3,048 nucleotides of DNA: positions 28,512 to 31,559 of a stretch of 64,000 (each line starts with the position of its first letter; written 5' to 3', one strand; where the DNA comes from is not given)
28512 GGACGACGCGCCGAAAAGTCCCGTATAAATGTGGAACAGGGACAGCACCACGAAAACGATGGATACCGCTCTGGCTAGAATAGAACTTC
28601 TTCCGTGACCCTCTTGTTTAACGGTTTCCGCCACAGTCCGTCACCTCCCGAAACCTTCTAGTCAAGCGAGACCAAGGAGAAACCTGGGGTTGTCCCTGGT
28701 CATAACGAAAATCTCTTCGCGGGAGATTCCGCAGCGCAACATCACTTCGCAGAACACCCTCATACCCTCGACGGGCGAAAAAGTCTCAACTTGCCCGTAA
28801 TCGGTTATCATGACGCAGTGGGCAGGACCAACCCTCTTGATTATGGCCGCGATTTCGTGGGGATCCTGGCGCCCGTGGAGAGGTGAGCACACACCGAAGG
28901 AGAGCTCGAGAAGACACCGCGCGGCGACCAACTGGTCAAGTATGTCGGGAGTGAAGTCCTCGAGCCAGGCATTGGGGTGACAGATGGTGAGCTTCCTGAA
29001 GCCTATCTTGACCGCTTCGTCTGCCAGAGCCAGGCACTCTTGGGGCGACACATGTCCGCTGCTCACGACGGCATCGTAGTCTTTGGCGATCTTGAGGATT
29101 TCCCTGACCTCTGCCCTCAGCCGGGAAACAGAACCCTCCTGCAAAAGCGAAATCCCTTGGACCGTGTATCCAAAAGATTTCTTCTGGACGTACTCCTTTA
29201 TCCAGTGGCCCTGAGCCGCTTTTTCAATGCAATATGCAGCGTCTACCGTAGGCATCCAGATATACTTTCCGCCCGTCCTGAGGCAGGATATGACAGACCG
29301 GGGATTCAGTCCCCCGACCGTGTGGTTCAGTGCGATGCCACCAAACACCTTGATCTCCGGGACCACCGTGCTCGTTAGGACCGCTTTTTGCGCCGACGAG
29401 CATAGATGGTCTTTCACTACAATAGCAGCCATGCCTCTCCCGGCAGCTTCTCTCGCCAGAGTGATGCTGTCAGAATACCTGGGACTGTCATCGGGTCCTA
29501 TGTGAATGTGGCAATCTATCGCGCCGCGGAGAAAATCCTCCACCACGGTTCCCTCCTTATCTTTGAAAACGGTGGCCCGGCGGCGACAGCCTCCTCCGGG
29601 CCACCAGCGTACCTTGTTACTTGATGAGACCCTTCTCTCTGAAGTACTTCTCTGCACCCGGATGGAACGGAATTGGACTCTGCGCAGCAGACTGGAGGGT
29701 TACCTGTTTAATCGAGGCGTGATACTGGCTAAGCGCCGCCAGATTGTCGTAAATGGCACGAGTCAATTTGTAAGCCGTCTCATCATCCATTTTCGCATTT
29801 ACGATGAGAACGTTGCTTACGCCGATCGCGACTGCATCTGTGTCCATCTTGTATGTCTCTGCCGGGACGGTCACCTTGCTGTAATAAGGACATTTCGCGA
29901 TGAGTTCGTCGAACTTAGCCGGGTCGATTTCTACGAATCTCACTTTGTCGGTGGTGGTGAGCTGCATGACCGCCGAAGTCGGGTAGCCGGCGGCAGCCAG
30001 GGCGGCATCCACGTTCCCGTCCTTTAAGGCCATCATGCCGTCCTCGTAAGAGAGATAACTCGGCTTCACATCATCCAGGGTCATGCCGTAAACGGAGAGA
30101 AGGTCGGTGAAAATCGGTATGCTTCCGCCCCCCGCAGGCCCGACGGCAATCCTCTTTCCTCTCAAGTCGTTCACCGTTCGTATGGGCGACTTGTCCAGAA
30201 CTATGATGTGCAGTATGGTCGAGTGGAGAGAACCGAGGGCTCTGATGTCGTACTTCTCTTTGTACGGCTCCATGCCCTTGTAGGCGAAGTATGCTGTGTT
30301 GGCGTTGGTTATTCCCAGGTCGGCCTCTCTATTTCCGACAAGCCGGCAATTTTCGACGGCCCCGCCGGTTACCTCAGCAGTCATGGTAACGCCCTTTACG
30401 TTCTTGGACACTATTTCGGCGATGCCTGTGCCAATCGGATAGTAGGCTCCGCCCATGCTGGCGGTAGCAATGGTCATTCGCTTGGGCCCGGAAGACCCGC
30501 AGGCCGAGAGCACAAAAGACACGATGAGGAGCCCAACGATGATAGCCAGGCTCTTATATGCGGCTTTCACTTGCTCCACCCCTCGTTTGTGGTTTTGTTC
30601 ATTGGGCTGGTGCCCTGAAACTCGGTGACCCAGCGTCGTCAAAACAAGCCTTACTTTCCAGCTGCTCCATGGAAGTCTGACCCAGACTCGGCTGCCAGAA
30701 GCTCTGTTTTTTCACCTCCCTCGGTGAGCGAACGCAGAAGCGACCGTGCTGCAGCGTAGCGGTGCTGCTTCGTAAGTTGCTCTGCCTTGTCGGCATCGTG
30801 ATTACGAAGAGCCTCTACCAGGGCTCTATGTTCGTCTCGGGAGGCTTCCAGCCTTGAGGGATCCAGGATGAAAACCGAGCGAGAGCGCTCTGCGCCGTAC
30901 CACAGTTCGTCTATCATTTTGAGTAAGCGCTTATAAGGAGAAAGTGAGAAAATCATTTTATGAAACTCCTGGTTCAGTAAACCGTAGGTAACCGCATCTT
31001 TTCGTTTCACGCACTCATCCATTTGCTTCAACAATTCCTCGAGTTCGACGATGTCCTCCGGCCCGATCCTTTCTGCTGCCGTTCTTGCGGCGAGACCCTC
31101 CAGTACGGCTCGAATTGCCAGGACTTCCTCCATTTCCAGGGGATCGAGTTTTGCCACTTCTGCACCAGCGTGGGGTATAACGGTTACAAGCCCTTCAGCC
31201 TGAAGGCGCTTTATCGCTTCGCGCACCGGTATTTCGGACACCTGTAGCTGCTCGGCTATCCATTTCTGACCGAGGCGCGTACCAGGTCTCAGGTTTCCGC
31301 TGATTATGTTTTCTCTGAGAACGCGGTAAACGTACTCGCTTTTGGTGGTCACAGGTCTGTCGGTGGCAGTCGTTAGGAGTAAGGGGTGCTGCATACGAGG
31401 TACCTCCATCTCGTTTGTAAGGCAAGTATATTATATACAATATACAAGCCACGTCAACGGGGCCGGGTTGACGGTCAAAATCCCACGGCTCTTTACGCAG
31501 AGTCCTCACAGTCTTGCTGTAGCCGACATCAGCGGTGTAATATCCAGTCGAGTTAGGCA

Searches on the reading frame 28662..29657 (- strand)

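Call 20: search_protein_families(library=pfam, proteins=[window:28662-29657:-], max_evalue=0.001)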
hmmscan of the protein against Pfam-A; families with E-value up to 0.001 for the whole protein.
window:28662-29657:- (331 aa): 1 family
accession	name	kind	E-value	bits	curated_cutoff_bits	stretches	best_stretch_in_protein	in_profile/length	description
PF19799.5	DUF6282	-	6.9e-58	196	26.8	1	45-251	1-196/196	Family of unknown function (DUF6282)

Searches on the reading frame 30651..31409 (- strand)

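Call 20: search_protein_families(library=pfam, proteins=[window:30651-31409:-], max_evalue=0.001)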
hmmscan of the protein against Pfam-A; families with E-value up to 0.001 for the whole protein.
window:30651-31409:- (252 aa): 2 families
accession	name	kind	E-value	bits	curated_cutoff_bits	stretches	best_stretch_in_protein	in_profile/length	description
PF07729.17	FCD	-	3.7e-30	105.3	24.3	1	95-216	1-122/125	FCD domain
PF00392.27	GntR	-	1e-17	64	27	1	24-85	2-64/64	Bacterial regulatory proteins, gntR family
